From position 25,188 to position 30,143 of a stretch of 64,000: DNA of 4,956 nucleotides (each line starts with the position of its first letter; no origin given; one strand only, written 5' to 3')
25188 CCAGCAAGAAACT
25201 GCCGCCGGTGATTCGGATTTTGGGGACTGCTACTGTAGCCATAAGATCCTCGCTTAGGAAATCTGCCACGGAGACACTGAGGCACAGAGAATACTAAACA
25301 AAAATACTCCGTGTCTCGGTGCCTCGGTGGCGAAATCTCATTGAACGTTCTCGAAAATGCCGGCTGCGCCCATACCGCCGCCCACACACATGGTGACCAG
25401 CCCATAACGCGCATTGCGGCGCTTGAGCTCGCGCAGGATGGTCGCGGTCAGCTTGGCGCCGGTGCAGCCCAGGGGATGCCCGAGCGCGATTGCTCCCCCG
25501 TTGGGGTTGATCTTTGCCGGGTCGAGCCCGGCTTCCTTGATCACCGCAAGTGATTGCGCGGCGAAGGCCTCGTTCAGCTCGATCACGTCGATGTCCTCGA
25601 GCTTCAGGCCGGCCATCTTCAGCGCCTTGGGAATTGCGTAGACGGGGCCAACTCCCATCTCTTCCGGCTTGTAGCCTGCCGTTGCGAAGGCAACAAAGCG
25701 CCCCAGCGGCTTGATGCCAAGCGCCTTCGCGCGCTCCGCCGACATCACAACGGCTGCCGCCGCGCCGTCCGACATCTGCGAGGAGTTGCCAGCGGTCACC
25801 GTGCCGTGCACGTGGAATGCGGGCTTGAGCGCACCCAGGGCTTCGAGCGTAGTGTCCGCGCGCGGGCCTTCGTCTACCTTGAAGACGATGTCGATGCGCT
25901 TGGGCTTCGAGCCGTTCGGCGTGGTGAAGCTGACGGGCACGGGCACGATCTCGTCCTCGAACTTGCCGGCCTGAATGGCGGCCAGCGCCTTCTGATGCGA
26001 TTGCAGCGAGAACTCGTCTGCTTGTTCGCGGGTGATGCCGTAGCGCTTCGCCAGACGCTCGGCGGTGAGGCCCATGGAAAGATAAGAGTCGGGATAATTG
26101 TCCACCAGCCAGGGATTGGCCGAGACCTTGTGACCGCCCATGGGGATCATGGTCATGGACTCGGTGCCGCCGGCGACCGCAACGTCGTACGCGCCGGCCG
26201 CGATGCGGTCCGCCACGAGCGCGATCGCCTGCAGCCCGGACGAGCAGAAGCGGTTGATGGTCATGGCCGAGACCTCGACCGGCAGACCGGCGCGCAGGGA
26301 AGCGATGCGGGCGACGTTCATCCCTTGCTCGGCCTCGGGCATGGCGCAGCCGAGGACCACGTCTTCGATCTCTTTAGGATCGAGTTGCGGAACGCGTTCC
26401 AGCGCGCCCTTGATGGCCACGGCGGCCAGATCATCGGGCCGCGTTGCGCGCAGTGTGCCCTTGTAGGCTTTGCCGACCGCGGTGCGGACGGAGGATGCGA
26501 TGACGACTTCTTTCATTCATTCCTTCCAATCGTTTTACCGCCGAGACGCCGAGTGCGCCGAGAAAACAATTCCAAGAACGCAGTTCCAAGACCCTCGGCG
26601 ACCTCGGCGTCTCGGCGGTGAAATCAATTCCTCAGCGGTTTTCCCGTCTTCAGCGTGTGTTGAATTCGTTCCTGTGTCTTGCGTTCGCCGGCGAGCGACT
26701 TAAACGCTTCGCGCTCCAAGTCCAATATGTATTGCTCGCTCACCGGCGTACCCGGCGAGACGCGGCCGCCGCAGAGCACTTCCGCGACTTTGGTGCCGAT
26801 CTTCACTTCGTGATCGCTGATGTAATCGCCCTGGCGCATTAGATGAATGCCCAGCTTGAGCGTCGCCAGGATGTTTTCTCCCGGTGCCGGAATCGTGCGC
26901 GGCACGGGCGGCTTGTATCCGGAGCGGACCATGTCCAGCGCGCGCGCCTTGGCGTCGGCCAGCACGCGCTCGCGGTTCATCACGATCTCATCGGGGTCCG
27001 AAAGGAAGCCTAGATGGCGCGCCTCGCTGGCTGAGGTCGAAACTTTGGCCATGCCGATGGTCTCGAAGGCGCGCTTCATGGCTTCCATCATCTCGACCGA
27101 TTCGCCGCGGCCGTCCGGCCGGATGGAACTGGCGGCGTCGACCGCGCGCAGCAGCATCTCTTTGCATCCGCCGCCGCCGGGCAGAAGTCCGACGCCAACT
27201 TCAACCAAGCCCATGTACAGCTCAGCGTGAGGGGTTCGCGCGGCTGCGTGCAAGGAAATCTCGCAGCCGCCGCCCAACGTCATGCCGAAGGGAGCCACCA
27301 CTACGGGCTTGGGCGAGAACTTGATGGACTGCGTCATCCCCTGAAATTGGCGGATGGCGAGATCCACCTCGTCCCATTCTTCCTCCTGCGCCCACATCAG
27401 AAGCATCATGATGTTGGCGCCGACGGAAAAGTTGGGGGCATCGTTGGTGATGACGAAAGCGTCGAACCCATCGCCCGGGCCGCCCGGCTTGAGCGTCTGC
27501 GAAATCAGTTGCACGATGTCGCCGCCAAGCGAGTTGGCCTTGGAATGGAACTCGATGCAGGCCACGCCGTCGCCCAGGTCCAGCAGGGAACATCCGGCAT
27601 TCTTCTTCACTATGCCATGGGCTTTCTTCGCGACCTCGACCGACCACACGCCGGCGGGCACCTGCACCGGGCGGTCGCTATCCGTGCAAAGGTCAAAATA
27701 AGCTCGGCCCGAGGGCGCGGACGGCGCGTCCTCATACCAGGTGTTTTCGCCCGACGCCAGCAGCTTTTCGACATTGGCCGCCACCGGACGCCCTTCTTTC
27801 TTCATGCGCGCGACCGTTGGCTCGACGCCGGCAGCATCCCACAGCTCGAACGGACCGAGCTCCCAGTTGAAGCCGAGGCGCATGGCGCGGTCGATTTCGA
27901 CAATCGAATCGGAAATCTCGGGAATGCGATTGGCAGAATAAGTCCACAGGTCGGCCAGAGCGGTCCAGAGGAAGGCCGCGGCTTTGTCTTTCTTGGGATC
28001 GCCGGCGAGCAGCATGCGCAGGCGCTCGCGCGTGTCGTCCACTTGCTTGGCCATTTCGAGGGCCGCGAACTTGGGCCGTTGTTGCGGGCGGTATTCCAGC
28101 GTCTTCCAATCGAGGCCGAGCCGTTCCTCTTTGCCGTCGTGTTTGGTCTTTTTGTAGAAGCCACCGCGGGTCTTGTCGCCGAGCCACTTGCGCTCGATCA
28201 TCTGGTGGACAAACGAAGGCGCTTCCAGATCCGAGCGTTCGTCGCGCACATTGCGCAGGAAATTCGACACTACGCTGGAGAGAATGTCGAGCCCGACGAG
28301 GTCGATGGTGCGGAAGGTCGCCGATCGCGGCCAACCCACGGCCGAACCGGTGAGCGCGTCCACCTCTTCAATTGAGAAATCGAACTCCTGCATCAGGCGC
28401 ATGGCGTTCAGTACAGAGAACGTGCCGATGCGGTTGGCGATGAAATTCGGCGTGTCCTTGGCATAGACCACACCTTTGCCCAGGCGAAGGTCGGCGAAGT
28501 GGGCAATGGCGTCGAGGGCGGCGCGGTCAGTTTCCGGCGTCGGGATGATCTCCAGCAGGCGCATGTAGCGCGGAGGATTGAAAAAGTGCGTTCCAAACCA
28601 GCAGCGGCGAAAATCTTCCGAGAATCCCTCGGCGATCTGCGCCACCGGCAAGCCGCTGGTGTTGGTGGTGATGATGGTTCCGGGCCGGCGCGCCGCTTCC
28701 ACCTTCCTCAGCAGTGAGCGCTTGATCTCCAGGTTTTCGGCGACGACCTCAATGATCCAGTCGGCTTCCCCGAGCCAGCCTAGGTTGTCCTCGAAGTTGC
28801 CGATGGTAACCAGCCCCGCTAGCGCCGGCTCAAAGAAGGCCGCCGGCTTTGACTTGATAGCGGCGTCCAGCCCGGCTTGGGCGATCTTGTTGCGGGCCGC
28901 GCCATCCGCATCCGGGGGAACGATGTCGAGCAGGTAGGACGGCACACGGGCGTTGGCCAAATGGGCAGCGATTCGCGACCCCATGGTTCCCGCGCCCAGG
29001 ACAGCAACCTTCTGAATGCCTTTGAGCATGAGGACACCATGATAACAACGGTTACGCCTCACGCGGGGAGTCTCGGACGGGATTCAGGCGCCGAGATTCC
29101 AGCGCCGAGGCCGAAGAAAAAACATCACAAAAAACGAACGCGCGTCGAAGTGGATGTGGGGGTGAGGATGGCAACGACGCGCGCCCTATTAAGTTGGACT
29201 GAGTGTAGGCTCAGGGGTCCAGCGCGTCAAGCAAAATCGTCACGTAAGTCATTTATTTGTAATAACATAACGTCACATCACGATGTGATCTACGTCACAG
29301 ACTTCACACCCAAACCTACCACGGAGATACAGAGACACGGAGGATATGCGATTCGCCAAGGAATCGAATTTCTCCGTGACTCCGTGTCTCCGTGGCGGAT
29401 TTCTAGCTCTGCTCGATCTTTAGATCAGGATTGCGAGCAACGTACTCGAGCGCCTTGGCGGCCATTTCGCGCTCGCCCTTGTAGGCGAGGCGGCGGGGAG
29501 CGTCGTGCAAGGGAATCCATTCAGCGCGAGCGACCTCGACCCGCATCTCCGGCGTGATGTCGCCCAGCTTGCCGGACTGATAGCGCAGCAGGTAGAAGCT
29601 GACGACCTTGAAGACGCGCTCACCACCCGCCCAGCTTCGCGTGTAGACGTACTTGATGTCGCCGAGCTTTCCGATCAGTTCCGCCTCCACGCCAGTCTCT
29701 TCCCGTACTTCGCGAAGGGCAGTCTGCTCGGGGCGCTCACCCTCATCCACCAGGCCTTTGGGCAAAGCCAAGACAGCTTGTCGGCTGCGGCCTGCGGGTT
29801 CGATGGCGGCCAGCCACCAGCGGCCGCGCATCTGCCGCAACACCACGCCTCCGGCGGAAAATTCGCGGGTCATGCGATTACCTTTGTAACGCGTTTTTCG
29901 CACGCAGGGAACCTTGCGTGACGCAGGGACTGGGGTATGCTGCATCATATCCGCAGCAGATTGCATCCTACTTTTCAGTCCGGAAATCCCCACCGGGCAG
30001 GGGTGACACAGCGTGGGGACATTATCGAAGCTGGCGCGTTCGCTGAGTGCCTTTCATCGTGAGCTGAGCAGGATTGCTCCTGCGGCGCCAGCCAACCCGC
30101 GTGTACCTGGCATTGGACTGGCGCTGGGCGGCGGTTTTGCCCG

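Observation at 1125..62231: About 25 intergenic hairpins share one architecture (arms of 3-4 tandem 7-8 nt words) but use different words at different loci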

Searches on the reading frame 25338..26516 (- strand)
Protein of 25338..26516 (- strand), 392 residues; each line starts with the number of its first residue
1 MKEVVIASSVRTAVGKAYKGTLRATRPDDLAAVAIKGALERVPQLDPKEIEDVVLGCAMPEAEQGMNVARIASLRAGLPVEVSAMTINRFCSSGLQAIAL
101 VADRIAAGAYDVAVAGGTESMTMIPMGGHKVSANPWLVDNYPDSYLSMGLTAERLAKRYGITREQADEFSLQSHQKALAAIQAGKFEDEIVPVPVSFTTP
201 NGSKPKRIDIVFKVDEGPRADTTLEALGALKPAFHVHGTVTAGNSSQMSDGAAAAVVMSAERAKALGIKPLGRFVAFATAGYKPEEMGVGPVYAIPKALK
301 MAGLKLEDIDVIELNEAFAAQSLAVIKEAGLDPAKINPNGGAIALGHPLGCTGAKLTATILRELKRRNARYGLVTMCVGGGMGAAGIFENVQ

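Call 23: find_homologous_proteins(query=window:25338-26516:-, max_evalue=1e-100)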
Query window:25338-26516:- (392 aa): 8000 proteins with E <= 1e-100 among 8000 candidates; the best 120 are listed.
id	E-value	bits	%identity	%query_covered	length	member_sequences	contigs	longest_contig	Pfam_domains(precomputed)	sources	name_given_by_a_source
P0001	6.5e-250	847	100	100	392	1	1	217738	PF02803.25,PF00109.33,PF00108.30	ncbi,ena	-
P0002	1.9e-249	845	100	100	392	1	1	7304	PF02803.25,PF00109.33,PF00108.30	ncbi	ncbi:MAG: acetyl-CoA C-acyltransferase [Terriglobales bacterium]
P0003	2.6e-243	825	96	100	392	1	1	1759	PF02803.25,PF00109.33,PF00108.30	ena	-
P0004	2.0e-242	822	96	100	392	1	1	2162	PF02803.25,PF00109.33,PF00108.30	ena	-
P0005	6.1e-242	821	95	100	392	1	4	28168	PF02803.25,PF00109.33,PF00108.30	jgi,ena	-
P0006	6.7e-242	820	96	100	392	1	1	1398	PF02803.25,PF00109.33,PF00108.30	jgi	-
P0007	8.0e-242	820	96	100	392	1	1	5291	PF02803.25,PF00109.33,PF00108.30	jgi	jgi:acetyl-CoA acyltransferase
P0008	6.6e-241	817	95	100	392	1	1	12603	PF02803.25,PF00109.33,PF00108.30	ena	-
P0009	9.0e-241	817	95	100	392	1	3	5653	PF02803.25,PF00108.30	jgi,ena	-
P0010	1.4e-240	816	96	100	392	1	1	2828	PF02803.25,PF00109.33,PF00108.30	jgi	jgi:acetyl-CoA acyltransferase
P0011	1.8e-240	816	95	100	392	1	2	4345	PF02803.25,PF00108.30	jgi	-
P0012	2.9e-240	815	95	100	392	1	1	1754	PF02803.25,PF00108.30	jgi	-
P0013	3.4e-240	815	95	100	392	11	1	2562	PF02803.25,PF00108.30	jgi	-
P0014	7.7e-240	814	95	99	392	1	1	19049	PF02803.25,PF00109.33,PF00108.30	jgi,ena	jgi:acetyl-CoA acyltransferase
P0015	1.3e-239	813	95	100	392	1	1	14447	PF02803.25,PF00108.30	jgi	jgi:acetyl-CoA acyltransferase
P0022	3.2e-239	812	94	100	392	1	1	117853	PF02803.25,PF00109.33,PF00108.30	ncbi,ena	-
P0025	3.7e-239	811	94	100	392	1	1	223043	PF02803.25,PF00109.33,PF00108.30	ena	-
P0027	4.3e-239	811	94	100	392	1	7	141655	PF02803.25,PF00109.33,PF00108.30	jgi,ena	jgi:acetyl-CoA acyltransferase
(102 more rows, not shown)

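Call 24: find_encoding_contigs(protein=P0002, flank=10000, max_places=2)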
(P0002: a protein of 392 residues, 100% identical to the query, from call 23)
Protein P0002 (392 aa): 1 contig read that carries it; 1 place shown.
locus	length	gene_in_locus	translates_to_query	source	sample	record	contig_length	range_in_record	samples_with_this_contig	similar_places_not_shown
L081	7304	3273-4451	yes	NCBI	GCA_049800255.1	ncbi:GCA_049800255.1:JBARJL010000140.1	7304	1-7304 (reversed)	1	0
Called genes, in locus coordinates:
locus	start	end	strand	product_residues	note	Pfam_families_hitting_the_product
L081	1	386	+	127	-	PF00293:NUDIX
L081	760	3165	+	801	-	PF02737:3HCDH_N, PF00725:3HCDH, PF00378:ECH_1 (faint), PF16113:ECH_2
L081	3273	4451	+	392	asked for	PF00108:Thiolase_N, PF00109:ketoacyl-synt (weak), PF02803:Thiolase_C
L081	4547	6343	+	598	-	PF02771:Acyl-CoA_dh_N, PF02770:Acyl-CoA_dh_M, PF00441:Acyl-CoA_dh_1, PF08028:Acyl-CoA_dh_2, PF21263:Acyl-CoA-dh_C, PF21343:ACAD9-ACADV_C (weak)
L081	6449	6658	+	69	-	-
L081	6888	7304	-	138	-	PF04773:FecR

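Call 25: find_encoding_contigs(protein=P0005, flank=10000, max_places=2)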
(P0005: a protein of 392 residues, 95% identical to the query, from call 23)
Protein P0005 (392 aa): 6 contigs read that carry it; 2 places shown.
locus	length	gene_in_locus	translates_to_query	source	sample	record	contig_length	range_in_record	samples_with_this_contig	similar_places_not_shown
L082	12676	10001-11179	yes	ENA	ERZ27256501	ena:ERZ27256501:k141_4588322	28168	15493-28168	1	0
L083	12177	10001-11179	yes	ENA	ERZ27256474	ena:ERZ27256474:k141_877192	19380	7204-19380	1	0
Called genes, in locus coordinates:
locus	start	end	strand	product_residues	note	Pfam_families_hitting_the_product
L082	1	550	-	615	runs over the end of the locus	PF00496:SBP_bac_5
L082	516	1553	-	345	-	PF00528:BPD_transp_1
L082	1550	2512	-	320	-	PF19300:BPD_transp_1_N (weak), PF00528:BPD_transp_1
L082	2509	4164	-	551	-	PF00005:ABC_tran, PF02463:SMC_N (faint), PF03193:RsgA_GTPase (faint), PF13476:AAA_23 (faint), PF13481:AAA_25 (faint), PF13555:AAA_29 (faint), PF13191:AAA_16 (faint), PF00005:ABC_tran, +2 more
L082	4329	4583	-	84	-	-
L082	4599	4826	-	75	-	-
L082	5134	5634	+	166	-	-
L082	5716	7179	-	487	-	PF18158:AidB_N (weak), PF02770:Acyl-CoA_dh_M, PF00441:Acyl-CoA_dh_1, PF08028:Acyl-CoA_dh_2 (weak)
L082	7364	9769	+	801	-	PF02737:3HCDH_N, PF00725:3HCDH, PF00378:ECH_1 (weak), PF16113:ECH_2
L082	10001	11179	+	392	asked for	PF00108:Thiolase_N, PF00109:ketoacyl-synt (weak), PF02803:Thiolase_C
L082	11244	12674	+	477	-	?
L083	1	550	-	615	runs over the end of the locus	PF00496:SBP_bac_5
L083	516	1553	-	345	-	PF00528:BPD_transp_1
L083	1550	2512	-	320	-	PF19300:BPD_transp_1_N (weak), PF00528:BPD_transp_1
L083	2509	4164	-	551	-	PF03193:RsgA_GTPase (faint), PF00005:ABC_tran, PF02463:SMC_N (faint), PF13476:AAA_23 (faint), PF13481:AAA_25 (faint), PF13555:AAA_29 (faint), PF13191:AAA_16 (faint), PF00005:ABC_tran, +2 more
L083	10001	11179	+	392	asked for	PF00108:Thiolase_N, PF00109:ketoacyl-synt (weak), PF02803:Thiolase_C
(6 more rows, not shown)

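Call 26: find_encoding_contigs(protein=P0022, flank=10000, max_places=1)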
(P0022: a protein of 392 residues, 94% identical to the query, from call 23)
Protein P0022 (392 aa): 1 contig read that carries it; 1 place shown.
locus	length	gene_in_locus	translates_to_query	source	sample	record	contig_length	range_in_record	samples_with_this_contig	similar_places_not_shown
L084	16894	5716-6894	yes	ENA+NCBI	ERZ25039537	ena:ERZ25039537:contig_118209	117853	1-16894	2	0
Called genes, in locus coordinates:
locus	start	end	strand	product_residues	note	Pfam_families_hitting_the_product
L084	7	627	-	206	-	PF06736:TMEM175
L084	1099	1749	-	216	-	PF00483:NTP_transferase, PF24894:Hexapep_GlmU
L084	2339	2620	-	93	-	-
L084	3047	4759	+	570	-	PF01642:MM_CoA_mutase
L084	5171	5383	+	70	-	-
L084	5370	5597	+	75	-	PF02452:PemK_toxin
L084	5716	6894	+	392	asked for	PF00108:Thiolase_N, PF00109:ketoacyl-synt (weak), PF02803:Thiolase_C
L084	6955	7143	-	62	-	-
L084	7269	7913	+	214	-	-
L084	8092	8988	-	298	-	PF00355:Rieske (weak), PF19112:VanA_C (weak)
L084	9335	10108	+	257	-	PF00072:Response_reg, PF04397:LytTR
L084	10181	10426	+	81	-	PF02700:PurS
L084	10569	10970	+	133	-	PF13522:GATase_6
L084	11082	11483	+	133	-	-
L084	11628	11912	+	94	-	PF01380:SIS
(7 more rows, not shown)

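Call 27: find_encoding_contigs(protein=P0025, flank=10000, max_places=1)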
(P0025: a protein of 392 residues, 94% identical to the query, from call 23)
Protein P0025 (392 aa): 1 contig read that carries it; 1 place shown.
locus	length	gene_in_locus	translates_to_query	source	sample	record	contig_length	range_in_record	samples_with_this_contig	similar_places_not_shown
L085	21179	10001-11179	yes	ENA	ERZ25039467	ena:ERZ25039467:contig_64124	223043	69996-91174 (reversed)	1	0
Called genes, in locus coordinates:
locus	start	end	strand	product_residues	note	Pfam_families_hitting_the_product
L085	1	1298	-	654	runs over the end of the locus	PF13623:SurA_N_2, PF13624:SurA_N_3, PF13145:Rotamase_2, PF13616:Rotamase_3, PF00639:Rotamase, PF13145:Rotamase_2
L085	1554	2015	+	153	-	PF01161:PBP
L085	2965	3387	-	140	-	PF07637:PSD5 (faint), PF27253:AF_1253 (faint)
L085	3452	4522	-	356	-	-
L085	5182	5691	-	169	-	PF19305:MmgE_PrpD_C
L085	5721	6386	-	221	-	PF00483:NTP_transferase, PF24894:Hexapep_GlmU, PF25084:LbH_EIF2B, PF25087:GMPPB_C (weak), PF25247:LbH_GLGC (weak)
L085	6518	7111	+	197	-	-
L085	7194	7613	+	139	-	-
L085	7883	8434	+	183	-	PF01642:MM_CoA_mutase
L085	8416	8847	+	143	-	PF01642:MM_CoA_mutase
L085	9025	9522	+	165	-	PF01642:MM_CoA_mutase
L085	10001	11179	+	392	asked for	PF00108:Thiolase_N, PF00109:ketoacyl-synt (weak), PF02803:Thiolase_C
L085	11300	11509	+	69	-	-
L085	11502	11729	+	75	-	PF07927:HicA_toxin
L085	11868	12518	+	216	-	-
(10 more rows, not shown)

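Call 29: find_related_loci(query=window:25338-26516:-, collection=metagenome_contigs, flank=5000)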
Query window:25338-26516:- (392 aa) in metagenome_contigs; peptide patterns used: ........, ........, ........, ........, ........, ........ (x = any residue, [..] = any of these).
600 stretches matched a pattern (row limit reached: there are more); 592 encode a relative of the query (tblastn E <= 1e-3); the best 80 are kept; 80 distinct loci.
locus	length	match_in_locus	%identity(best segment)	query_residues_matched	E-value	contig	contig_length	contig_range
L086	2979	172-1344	88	1-391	0e+0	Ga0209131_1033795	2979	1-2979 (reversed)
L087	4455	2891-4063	86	1-391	0e+0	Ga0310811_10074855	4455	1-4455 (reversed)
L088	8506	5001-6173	89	1-391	0e+0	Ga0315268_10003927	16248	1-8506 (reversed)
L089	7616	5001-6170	87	1-390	0e+0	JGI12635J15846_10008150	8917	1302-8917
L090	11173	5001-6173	86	1-391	0e+0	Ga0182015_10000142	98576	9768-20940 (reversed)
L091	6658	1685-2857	87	1-391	0e+0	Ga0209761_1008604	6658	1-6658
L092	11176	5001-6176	85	1-392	0e+0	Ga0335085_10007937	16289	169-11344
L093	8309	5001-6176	86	1-392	0e+0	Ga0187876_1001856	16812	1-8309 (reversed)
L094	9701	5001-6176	85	1-392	0e+0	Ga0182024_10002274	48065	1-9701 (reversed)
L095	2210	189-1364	85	1-392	0e+0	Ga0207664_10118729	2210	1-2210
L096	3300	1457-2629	85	1-391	0e+0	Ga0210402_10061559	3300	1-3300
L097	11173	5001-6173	85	1-391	0e+0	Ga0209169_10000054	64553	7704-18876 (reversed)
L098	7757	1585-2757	85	1-391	0e+0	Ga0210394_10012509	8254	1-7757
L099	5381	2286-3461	87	1-392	0e+0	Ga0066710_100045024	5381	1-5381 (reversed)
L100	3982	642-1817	85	1-392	0e+0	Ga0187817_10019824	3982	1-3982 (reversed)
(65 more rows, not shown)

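Call 38: find_encoding_contigs(protein=P0008, flank=6000, max_places=1)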
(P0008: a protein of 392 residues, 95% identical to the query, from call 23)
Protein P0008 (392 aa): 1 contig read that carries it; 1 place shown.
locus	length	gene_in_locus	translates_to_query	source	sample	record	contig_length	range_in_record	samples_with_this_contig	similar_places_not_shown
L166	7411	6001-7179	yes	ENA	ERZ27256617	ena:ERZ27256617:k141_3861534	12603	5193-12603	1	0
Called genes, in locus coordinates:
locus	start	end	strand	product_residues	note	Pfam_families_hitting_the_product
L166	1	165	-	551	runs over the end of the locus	PF00005:ABC_tran, PF02463:SMC_N (faint), PF03193:RsgA_GTPase (faint), PF13476:AAA_23 (faint), PF13481:AAA_25 (faint), PF13555:AAA_29 (faint), PF13191:AAA_16 (faint), PF00005:ABC_tran, +2 more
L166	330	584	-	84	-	-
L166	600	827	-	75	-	-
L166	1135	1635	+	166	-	-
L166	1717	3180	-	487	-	PF18158:AidB_N (weak), PF02770:Acyl-CoA_dh_M, PF00441:Acyl-CoA_dh_1, PF08028:Acyl-CoA_dh_2 (weak)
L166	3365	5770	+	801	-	PF02737:3HCDH_N, PF00725:3HCDH, PF00378:ECH_1 (weak), PF16113:ECH_2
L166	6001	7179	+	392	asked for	PF00108:Thiolase_N, PF00109:ketoacyl-synt (weak), PF02803:Thiolase_C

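Call 39: find_encoding_contigs(protein=P0007, flank=6000, max_places=1)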
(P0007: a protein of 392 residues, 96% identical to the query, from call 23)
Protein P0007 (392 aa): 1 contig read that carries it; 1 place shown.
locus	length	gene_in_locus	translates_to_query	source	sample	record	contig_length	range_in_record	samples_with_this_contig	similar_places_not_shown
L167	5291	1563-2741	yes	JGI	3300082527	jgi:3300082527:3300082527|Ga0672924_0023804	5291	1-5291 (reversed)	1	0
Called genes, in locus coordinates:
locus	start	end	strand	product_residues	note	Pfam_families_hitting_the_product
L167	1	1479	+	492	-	?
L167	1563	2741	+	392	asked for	PF00108:Thiolase_N, PF00109:ketoacyl-synt (weak), PF02803:Thiolase_C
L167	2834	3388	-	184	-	-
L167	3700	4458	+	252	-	PF00005:ABC_tran, PF13304:AAA_21 (faint), PF12399:BCA_ABC_TP_C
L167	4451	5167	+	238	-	PF02463:SMC_N (faint), PF00005:ABC_tran, PF13304:AAA_21 (faint)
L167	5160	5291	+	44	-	?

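Call 40: find_encoding_contigs(protein=P0014, flank=6000, max_places=1)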
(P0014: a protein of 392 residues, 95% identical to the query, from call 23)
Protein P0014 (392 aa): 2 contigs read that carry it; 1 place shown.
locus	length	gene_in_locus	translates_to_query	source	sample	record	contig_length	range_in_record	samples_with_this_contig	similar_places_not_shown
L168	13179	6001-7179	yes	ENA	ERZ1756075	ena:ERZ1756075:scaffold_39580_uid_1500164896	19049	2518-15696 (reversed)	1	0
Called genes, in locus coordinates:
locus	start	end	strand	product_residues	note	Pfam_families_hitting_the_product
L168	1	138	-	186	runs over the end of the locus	-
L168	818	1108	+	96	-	-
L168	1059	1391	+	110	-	-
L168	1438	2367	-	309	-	PF01734:Patatin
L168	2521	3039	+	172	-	-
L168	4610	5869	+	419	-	PF00378:ECH_1 (weak), PF16113:ECH_2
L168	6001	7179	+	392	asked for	PF00108:Thiolase_N, PF00109:ketoacyl-synt (weak), PF02803:Thiolase_C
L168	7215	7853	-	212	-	PF04773:FecR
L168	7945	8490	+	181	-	PF11138:DUF2911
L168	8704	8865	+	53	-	PF09723:Zn_ribbon_8, PF23451:Zn_ribbon_PaaD (faint)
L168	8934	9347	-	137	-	PF21478:GcvP2_C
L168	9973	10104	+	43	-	-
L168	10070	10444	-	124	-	-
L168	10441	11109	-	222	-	PF02347:GDC-P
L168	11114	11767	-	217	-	-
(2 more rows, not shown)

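Call 41: find_encoding_contigs(protein=P0027, flank=6000, max_places=2)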
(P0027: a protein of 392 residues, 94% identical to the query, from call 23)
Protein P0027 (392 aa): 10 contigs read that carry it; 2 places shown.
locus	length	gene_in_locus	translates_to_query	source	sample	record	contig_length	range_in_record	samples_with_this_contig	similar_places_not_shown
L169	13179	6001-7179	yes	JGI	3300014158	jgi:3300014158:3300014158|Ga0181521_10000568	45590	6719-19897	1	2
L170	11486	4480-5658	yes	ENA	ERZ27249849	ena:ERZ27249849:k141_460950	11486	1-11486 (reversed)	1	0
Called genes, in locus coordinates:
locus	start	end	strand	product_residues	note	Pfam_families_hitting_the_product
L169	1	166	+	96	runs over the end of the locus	PF01161:PBP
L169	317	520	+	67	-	-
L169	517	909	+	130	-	PF01850:PIN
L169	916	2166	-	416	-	PF00483:NTP_transferase, PF24894:Hexapep_GlmU, PF25084:LbH_EIF2B, PF25087:GMPPB_C (weak), PF25247:LbH_GLGC (weak)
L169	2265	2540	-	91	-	-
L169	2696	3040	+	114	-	-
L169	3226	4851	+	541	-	PF01642:MM_CoA_mutase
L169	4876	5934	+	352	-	-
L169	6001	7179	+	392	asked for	PF00108:Thiolase_N, PF00109:ketoacyl-synt (weak), PF02803:Thiolase_C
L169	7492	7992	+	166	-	-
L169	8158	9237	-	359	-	PF00355:Rieske, PF19112:VanA_C (weak)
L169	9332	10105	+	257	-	PF00072:Response_reg, PF04397:LytTR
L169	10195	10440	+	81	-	PF02700:PurS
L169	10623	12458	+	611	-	PF13522:GATase_6, PF13537:GATase_7, PF01380:SIS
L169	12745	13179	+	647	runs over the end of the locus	PF00012:HSP70, PF06723:MreB_Mbl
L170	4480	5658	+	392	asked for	PF00108:Thiolase_N, PF00109:ketoacyl-synt (weak), PF02803:Thiolase_C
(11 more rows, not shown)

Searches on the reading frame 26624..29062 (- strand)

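Call 6: search_protein_families(library=pfam, proteins=[window:26624-29062:-])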
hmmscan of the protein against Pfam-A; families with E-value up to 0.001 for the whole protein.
window:26624-29062:- (812 aa): 4 families
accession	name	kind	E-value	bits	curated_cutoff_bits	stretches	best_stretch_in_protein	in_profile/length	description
PF02737.24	3HCDH_N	-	2.1e-40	139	22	1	18-204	1-180/180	3-hydroxyacyl-CoA dehydrogenase, NAD binding domain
PF00725.27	3HCDH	-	1e-20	74.4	22.1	2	207-304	2-96/97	3-hydroxyacyl-CoA dehydrogenase, C-terminal domain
PF16113.10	ECH_2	-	1.9e-09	38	27.2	1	506-633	9-136/335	Enoyl-CoA hydratase/isomerase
PF00378.25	ECH_1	-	1.8e-05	24.7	27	1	498-643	4-146/251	Enoyl-CoA hydratase/isomerase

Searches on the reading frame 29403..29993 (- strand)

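Call 102: search_protein_families(library=pfam, proteins=[window:29403-29993:-], max_evalue=0.0001)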
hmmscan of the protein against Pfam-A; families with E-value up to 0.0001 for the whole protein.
window:29403-29993:- (196 aa): 1 family
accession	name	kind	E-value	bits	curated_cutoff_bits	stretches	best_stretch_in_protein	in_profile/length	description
PF00293.34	NUDIX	-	1.5e-20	74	21.1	1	49-178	7-131/134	NUDIX domain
